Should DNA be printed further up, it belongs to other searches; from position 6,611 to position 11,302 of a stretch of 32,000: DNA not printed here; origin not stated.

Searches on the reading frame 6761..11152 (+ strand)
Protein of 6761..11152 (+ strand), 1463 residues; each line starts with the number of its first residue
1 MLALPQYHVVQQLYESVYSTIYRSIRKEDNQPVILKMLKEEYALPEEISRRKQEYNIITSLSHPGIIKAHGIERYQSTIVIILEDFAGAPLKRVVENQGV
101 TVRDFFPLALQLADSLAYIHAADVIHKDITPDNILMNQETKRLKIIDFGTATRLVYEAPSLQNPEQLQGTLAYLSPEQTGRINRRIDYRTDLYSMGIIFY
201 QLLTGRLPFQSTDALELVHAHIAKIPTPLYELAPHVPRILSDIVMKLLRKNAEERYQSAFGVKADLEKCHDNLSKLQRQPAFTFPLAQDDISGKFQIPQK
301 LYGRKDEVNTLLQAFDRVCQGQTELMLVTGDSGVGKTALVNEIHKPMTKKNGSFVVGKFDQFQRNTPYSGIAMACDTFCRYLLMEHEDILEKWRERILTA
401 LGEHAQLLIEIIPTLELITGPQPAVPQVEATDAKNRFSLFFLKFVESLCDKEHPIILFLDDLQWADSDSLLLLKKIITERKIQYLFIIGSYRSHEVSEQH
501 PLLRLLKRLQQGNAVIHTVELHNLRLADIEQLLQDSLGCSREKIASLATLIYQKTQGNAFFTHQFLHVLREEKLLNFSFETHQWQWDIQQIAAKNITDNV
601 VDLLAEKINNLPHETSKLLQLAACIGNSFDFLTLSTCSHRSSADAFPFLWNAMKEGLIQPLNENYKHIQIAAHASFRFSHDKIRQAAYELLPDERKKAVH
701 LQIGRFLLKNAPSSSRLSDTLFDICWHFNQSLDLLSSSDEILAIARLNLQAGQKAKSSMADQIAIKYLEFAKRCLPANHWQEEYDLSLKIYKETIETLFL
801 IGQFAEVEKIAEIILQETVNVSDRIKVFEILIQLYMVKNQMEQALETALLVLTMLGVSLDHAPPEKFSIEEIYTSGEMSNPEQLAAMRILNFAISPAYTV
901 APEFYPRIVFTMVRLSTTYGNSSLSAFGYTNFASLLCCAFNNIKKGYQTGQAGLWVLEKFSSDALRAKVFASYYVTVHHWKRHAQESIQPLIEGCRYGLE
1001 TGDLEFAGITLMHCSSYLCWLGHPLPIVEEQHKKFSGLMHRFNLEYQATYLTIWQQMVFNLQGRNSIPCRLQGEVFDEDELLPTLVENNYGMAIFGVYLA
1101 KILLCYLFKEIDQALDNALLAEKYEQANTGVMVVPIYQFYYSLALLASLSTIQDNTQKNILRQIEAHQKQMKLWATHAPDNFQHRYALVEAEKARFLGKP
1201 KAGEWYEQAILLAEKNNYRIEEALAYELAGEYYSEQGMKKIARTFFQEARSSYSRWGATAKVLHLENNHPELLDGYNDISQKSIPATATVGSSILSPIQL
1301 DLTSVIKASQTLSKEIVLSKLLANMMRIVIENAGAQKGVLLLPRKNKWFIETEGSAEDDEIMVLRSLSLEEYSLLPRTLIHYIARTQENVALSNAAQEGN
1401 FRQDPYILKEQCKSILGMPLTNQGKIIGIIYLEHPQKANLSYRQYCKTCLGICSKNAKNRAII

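Call 27: search_protein_families(library=pfam, proteins=[window:6761-11152:+], max_evalue=0.0001)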
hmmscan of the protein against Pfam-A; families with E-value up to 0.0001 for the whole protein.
window:6761-11152:+ (1463 aa): 5 families
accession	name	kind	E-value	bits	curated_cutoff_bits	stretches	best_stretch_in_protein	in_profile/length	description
PF00069.31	Pkinase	-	1.4e-41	143.1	31.7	1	7-257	1-253/263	Protein kinase domain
PF13191.12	AAA_16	-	1.2e-38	133.7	32.6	1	300-488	1-167/167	AAA ATPase domain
PF07714.23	PK_Tyr_Ser-Thr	-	1.7e-27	96.8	23.1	1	16-255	14-248/258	Protein tyrosine and serine/threonine kinase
PF01590.32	GAF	-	9.2e-10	39.6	22.4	1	1318-1437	2-112/133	GAF domain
PF13185.12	GAF_2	-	6.8e-05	23.5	28.6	0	1320-1440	6-116/136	GAF domain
